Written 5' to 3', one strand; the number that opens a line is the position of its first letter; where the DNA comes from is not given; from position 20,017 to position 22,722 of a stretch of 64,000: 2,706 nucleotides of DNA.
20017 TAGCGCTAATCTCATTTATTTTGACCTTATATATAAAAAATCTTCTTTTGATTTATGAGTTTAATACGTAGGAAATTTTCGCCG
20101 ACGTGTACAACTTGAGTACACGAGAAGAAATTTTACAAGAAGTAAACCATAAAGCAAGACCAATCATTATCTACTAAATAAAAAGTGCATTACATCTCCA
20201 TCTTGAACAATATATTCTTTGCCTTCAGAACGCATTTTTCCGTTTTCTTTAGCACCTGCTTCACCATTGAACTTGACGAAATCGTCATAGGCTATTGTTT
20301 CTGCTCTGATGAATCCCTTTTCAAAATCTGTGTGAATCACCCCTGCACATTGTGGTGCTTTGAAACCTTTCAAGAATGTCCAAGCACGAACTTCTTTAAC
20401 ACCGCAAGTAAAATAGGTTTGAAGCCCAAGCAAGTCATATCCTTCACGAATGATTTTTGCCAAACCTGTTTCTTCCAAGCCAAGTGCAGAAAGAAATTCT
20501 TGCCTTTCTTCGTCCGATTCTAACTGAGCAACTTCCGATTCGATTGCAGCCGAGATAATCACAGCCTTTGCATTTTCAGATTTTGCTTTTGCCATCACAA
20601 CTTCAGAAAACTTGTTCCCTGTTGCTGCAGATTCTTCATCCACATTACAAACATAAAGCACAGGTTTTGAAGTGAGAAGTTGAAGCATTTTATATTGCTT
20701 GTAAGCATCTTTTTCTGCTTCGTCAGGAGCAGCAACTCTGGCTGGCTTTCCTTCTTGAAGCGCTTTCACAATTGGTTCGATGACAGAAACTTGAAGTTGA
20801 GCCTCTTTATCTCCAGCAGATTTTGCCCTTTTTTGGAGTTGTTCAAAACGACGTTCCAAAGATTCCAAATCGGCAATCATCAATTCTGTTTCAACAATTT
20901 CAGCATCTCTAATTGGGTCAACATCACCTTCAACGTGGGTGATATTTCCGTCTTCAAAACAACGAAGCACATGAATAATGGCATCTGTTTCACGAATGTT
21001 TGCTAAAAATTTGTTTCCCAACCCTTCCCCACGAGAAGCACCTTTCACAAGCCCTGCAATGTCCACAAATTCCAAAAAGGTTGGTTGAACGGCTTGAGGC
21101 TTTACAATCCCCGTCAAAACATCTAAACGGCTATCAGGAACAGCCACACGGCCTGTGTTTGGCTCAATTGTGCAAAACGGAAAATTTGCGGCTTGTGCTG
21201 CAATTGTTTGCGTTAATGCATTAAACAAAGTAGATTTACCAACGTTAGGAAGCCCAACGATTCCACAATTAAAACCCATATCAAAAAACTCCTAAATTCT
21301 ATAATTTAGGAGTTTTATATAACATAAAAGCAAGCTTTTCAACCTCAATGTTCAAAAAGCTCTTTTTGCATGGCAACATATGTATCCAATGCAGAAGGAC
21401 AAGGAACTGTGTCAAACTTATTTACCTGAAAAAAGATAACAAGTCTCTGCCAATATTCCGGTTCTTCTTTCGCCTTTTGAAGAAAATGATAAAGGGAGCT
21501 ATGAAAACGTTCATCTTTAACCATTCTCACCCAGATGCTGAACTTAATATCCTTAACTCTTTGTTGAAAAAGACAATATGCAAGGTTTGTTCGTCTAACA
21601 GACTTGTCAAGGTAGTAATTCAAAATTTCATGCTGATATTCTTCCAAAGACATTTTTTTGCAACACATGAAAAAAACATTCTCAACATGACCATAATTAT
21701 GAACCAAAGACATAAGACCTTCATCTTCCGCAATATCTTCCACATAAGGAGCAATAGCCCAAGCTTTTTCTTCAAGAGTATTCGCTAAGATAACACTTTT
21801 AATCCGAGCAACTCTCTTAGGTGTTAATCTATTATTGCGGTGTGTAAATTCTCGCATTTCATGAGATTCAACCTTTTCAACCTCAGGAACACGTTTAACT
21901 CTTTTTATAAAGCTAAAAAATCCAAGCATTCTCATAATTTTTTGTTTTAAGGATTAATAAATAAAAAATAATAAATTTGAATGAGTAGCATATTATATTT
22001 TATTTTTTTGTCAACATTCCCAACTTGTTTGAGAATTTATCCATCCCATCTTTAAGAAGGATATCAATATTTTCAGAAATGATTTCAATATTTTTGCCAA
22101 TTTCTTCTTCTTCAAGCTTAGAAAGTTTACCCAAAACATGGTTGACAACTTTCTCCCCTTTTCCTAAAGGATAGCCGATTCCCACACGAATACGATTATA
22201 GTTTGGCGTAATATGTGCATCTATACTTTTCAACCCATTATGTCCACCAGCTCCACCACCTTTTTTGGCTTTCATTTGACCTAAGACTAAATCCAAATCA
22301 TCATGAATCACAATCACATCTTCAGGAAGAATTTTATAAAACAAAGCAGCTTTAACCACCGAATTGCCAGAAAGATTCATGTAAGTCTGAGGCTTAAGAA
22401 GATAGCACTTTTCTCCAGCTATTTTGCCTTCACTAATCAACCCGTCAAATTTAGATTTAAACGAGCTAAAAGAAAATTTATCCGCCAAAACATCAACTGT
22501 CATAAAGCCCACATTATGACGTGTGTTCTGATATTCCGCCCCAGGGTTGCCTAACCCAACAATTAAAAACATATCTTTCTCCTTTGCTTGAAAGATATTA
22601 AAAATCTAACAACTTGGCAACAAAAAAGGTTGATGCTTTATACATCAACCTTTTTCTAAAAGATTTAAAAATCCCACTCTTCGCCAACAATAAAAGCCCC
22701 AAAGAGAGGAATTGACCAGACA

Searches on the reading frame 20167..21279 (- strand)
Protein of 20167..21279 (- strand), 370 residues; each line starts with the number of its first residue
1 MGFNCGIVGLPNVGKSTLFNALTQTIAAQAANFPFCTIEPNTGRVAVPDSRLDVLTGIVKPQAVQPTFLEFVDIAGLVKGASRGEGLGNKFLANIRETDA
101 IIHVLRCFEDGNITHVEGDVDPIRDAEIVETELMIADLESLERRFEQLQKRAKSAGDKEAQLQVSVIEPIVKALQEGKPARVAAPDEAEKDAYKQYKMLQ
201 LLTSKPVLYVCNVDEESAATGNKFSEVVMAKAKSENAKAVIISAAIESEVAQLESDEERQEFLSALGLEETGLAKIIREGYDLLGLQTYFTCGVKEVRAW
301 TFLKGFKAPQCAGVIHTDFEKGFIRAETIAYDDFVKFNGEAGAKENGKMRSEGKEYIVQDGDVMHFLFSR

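Call 48: search_protein_families(library=pfam, proteins=[window:20167-21279:-], max_evalue=0.00001)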
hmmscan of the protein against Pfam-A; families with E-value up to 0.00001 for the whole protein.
window:20167-21279:- (370 aa): 3 families
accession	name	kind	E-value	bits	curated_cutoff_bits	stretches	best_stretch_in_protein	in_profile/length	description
PF06071.19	YchF-GTPase_C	-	3.4e-39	133.3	27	1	286-368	1-83/84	Protein of unknown function (DUF933)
PF01926.29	MMR_HSR1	-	6.8e-23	81.4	21.9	1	5-119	2-95/113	50S ribosome-binding GTPase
PF02421.24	FeoB_N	-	6.8e-08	32.6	27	1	5-53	3-50/156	Ferrous iron transport protein B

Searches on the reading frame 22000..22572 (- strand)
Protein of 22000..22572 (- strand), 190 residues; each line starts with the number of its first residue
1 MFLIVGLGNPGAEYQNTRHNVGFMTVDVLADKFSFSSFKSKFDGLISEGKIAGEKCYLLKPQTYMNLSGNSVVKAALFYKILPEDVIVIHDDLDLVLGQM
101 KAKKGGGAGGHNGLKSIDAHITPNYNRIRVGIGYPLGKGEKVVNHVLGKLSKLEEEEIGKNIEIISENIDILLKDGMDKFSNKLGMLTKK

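Call 90: search_protein_families(library=pfam, proteins=[window:22000-22572:-], max_evalue=0.001)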
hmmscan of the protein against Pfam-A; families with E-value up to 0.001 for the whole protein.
window:22000-22572:- (190 aa): 1 family
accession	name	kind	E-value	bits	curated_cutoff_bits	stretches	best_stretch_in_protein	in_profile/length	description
PF01195.25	Pept_tRNA_hydro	-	1.5e-65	220.9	27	1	3-184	1-182/183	Peptidyl-tRNA hydrolase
